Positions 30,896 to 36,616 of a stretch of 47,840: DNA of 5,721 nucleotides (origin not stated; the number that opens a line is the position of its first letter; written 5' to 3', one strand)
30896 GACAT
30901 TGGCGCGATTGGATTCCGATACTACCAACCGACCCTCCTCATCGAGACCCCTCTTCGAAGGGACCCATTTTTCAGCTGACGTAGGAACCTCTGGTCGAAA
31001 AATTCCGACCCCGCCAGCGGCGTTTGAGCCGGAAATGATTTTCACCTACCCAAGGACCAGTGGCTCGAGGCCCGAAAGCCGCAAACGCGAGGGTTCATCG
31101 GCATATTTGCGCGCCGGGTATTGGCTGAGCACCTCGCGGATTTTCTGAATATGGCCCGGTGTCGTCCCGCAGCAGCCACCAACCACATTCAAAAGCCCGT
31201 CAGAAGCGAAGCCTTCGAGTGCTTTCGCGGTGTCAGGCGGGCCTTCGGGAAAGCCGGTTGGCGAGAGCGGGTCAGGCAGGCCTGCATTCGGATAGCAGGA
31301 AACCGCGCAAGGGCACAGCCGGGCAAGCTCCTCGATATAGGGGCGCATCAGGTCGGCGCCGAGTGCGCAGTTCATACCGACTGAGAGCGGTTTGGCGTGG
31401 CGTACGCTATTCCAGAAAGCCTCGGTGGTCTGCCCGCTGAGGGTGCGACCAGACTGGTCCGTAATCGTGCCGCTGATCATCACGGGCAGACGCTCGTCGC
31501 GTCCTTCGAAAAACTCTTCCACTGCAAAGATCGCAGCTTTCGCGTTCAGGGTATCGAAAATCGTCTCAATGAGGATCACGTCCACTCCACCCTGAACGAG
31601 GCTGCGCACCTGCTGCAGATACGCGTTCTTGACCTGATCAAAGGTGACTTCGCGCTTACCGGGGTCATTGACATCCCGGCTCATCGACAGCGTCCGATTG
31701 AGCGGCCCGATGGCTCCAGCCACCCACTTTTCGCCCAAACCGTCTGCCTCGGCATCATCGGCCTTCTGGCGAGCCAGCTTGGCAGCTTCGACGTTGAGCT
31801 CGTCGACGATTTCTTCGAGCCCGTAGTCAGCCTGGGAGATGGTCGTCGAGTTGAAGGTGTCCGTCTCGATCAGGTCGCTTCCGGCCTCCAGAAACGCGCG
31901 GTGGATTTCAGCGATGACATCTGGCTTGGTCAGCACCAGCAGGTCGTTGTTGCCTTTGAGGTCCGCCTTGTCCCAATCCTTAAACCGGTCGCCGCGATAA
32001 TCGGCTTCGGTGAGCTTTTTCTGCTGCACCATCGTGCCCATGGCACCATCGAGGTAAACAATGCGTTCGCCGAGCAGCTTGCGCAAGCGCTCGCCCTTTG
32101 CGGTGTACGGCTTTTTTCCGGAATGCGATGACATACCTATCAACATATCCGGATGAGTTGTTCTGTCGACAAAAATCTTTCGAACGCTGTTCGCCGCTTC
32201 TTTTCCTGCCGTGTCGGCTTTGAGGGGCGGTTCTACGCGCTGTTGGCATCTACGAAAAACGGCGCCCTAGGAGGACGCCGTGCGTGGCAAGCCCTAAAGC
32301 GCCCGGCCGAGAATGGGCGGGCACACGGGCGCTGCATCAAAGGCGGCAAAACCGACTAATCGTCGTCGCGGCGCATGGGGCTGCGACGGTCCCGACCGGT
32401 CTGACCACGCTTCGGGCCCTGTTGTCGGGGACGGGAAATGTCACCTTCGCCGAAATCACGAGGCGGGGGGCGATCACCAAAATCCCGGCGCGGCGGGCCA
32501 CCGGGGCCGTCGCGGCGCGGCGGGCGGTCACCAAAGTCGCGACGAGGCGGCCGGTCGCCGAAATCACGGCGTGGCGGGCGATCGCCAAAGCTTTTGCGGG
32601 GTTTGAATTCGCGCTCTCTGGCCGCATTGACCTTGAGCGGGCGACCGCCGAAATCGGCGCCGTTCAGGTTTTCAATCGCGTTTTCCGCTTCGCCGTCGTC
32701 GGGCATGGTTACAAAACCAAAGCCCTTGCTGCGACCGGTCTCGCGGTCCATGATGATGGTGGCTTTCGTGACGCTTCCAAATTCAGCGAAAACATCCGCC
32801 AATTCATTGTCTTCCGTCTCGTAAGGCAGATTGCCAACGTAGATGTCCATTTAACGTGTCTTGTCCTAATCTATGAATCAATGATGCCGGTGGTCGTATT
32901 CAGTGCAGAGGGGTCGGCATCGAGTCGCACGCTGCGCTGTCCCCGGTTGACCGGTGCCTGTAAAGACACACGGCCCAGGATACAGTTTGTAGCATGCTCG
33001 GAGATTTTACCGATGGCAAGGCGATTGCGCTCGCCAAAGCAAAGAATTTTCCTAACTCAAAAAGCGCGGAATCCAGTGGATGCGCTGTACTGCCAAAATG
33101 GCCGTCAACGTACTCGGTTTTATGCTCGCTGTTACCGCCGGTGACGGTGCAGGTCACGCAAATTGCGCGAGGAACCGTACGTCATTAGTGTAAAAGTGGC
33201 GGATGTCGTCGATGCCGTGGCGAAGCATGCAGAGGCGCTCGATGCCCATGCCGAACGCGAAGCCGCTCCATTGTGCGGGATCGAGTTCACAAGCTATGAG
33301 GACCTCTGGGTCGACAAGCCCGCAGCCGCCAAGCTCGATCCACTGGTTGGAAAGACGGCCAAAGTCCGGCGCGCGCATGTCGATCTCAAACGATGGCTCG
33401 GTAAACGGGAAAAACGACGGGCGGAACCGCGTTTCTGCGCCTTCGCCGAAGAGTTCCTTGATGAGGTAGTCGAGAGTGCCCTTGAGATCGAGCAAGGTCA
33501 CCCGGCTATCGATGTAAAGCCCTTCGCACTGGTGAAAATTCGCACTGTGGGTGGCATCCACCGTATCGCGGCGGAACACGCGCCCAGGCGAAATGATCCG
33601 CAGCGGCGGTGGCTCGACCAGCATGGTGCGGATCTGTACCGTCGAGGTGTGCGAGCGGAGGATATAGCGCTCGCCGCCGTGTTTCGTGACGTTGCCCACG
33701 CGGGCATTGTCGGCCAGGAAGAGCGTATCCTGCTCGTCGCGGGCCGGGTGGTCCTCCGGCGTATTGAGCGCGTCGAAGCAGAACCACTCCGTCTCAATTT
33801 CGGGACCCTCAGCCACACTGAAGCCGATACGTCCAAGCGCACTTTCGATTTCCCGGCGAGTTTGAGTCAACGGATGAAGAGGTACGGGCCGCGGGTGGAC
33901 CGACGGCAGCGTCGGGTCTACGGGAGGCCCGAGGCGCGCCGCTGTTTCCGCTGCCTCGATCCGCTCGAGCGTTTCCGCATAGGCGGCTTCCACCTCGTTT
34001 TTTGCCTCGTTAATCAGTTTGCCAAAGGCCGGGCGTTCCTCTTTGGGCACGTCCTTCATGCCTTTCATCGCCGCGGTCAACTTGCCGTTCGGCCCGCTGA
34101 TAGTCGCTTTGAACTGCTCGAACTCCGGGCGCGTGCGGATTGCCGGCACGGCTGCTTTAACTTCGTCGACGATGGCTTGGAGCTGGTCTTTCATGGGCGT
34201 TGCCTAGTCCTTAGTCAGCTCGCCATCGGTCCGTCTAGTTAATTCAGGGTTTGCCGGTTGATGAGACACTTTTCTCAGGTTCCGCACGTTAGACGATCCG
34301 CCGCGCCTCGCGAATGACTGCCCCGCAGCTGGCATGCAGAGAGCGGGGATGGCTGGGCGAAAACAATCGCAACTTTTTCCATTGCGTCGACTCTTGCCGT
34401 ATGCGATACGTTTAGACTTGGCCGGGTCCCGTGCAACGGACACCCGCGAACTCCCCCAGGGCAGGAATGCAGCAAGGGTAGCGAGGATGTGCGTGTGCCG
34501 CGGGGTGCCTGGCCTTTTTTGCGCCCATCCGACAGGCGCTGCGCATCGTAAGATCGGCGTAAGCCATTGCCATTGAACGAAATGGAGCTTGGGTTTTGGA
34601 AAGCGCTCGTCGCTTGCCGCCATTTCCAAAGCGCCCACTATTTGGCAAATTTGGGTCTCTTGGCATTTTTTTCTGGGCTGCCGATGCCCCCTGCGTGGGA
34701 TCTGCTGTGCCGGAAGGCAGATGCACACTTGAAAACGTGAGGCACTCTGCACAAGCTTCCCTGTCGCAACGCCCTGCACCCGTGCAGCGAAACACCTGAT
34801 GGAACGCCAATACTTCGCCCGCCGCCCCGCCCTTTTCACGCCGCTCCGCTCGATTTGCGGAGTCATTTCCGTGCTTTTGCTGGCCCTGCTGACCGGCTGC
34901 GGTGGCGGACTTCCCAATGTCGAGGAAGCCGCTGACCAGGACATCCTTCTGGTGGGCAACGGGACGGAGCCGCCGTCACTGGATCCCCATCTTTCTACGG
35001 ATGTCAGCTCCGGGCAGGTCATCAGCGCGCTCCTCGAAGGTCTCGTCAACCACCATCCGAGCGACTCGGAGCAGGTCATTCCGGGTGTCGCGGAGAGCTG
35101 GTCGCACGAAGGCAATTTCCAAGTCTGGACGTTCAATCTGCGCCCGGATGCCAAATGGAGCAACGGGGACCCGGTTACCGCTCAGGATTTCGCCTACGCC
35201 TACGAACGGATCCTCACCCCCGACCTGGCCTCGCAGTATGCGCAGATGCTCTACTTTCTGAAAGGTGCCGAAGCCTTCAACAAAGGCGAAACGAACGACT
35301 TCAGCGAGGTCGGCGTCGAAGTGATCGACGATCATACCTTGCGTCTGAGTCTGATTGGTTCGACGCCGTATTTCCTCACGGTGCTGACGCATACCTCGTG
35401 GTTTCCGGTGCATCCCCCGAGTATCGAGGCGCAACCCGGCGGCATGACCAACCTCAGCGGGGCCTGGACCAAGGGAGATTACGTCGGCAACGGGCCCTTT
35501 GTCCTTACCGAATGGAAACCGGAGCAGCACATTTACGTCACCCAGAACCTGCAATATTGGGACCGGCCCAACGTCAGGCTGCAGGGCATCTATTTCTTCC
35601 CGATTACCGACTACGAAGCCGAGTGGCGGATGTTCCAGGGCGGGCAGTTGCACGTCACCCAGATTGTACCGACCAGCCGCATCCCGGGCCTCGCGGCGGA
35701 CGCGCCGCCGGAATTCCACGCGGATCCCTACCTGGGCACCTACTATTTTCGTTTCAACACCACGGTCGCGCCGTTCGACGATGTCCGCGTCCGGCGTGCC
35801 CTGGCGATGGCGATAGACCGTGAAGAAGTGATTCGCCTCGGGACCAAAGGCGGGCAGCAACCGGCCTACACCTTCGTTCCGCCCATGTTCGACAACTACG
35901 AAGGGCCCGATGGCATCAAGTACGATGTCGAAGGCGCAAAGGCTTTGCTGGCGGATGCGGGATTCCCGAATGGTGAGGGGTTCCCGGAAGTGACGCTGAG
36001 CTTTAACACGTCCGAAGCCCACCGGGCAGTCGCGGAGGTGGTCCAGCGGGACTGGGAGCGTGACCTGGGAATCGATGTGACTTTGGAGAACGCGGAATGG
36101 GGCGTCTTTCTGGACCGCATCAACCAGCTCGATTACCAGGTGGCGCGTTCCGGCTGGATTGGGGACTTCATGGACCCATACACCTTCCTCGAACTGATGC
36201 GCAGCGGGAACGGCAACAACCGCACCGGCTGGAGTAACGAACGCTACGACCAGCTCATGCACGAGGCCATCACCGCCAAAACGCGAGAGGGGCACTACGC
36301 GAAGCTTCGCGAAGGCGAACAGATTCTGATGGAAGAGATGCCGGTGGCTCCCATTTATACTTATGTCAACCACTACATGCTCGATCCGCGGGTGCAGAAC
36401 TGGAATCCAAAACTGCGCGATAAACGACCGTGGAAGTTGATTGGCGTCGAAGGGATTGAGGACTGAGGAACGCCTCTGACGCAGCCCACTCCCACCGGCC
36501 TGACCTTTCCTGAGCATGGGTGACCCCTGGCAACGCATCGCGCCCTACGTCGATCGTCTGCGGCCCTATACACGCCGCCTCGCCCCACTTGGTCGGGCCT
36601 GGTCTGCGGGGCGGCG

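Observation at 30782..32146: metH truncated precisely at the Hcy-domain/pterin-domain linker, with a degenerate in-frame remnant downstream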

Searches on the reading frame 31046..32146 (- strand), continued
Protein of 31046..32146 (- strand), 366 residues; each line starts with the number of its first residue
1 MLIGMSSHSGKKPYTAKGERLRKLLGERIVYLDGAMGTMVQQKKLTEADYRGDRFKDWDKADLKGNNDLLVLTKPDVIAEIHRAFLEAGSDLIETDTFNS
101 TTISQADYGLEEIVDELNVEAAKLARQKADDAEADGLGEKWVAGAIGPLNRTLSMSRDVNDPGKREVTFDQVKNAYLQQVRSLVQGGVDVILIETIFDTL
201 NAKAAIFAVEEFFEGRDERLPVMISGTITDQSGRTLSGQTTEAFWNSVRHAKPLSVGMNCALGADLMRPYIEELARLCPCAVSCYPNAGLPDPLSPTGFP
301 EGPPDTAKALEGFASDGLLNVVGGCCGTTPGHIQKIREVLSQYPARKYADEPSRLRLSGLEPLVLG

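Call 54: find_encoding_contigs(protein=P0008, flank=6000, max_places=2)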
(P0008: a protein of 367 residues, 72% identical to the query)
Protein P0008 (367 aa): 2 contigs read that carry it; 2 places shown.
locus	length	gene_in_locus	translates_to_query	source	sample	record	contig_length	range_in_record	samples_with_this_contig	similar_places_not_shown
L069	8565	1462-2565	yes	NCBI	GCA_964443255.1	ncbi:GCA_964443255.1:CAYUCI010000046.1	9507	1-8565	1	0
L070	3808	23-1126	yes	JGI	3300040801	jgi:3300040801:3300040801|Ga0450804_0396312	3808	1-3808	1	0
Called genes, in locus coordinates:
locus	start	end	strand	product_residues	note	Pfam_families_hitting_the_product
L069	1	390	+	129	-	?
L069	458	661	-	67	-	PF04102:SlyX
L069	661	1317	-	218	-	PF02527:GidB, PF13847:Methyltransf_31 (weak)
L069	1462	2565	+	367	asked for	PF02574:S-methyl_trans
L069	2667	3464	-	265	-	PF01026:TatD_DNase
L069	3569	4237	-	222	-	-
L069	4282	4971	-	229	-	-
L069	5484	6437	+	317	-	PF01032:FecCD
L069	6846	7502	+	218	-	PF00005:ABC_tran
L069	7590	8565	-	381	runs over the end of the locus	PF00667:FAD_binding_1, PF00175:NAD_binding_1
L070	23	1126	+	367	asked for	PF02574:S-methyl_trans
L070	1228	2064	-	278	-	PF01026:TatD_DNase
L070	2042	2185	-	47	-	-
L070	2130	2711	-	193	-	-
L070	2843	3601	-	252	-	-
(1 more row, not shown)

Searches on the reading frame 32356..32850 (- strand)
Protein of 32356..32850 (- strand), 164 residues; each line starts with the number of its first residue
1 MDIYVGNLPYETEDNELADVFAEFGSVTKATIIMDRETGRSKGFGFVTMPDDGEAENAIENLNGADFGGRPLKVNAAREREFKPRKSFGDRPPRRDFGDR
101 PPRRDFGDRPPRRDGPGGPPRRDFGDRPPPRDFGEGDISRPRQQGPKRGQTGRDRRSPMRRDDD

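Call 17: search_protein_families(library=pfam, proteins=[window:32356-32850:-], max_evalue=0.001)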
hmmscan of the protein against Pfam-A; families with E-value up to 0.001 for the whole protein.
window:32356-32850:- (164 aa): 1 family
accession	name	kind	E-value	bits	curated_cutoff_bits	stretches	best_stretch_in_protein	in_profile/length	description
PF00076.28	RRM_1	-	7.9e-24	83.8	20.7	1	3-73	1-70/70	RNA recognition motif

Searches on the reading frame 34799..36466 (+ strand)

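Call 17: search_protein_families(library=pfam, proteins=[window:34799-36466:+], max_evalue=0.001)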
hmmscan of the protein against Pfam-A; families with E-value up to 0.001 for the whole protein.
window:34799-36466:+ (555 aa): 1 family
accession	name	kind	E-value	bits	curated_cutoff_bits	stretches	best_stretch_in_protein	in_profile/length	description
PF00496.27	SBP_bac_5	-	1.6e-95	320.8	32.4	1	92-474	1-367/368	Bacterial extracellular solute-binding proteins, family 5 Middle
